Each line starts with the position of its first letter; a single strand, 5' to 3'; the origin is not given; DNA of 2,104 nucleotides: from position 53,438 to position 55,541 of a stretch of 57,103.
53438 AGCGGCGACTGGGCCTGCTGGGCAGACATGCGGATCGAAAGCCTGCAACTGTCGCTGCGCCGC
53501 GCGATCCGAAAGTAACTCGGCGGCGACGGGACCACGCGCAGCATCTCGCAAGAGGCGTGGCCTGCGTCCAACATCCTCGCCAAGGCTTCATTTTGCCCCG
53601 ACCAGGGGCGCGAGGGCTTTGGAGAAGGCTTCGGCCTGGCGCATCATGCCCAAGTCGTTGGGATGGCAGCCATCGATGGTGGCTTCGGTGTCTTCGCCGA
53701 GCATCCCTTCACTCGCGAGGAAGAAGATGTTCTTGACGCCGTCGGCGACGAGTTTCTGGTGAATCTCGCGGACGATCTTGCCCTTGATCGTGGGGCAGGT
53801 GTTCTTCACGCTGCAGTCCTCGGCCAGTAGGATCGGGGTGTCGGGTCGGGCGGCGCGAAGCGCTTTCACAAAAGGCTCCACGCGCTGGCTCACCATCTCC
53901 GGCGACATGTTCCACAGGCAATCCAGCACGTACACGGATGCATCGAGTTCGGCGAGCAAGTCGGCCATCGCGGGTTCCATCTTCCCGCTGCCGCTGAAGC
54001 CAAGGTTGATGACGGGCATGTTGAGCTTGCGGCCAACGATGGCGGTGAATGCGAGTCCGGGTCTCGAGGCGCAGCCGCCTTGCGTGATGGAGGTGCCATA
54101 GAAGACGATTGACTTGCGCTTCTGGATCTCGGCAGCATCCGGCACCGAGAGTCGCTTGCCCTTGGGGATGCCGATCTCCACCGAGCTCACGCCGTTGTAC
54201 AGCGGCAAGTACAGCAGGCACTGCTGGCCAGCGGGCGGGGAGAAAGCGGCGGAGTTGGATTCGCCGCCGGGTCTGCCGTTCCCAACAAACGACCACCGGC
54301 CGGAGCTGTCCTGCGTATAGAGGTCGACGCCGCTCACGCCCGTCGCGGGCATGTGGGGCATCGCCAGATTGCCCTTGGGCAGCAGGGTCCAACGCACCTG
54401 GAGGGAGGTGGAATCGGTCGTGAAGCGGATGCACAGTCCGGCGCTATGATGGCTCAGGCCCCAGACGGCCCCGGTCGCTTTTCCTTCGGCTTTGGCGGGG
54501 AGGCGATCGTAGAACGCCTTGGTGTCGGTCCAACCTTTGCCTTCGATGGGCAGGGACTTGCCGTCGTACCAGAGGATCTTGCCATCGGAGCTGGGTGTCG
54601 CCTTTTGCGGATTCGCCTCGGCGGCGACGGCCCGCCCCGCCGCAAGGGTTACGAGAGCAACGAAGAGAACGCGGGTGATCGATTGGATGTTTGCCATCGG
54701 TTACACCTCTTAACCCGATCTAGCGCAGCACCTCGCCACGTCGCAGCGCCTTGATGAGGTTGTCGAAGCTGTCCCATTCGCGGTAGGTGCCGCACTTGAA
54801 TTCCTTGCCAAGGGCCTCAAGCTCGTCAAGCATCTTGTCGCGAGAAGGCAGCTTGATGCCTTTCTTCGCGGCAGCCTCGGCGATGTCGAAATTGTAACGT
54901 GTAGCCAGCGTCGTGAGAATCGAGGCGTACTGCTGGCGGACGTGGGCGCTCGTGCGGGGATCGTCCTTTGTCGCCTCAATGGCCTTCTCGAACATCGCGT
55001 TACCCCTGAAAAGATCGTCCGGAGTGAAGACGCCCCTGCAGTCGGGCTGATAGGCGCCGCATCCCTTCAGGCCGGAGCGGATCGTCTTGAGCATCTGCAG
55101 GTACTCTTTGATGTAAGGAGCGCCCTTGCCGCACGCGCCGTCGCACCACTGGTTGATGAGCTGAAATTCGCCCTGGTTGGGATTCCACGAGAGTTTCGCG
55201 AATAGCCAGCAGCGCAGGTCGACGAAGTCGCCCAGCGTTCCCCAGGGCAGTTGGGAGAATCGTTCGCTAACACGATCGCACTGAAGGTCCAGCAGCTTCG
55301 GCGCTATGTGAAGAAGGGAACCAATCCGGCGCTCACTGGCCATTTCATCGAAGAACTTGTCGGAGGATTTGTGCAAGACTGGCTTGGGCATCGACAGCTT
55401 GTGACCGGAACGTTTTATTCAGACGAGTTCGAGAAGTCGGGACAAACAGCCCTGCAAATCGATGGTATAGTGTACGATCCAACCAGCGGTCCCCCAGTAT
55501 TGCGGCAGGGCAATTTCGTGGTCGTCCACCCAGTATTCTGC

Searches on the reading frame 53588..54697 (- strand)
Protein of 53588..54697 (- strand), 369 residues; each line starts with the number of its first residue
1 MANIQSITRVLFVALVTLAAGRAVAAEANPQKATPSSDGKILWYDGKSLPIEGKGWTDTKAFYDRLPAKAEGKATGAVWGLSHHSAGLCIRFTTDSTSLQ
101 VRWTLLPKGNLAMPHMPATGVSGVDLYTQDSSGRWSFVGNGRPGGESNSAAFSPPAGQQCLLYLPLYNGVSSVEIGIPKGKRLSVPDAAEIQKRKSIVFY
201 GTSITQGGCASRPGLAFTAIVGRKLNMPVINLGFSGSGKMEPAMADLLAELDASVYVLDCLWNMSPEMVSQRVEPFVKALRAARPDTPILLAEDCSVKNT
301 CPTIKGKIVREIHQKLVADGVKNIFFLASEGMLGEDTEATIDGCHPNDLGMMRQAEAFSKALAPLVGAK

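Call 92: search_protein_families(library=pfam, proteins=[window:53588-54697:-], max_evalue=0.001)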
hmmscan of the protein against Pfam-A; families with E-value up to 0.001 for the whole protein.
window:53588-54697:- (369 aa): 3 families
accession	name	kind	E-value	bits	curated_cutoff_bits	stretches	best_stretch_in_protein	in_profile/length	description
PF14606.12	Lipase_GDSL_3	-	4.4e-60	203.4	27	1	195-362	2-177/178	GDSL-like Lipase/Acylhydrolase family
PF14607.12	GxDLY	-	1.5e-45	155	27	1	42-182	2-145/146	N-terminus of Esterase_SGNH_hydro-type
PF13472.12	Lipase_GDSL_2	-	6.1e-08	33.8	32.9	1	199-351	1-176/178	GDSL-like Lipase/Acylhydrolase family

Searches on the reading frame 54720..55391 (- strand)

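Call 92: search_protein_families(library=pfam, proteins=[window:54720-55391:-], max_evalue=0.001)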
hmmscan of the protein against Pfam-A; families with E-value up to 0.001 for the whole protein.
window:54720-55391:- (223 aa): 1 family
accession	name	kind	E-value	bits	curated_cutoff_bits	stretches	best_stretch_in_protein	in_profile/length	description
PF16126.11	DUF4838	-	2.1e-08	34.2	26.6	1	41-99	266-325/325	Domain of unknown function (DUF4838)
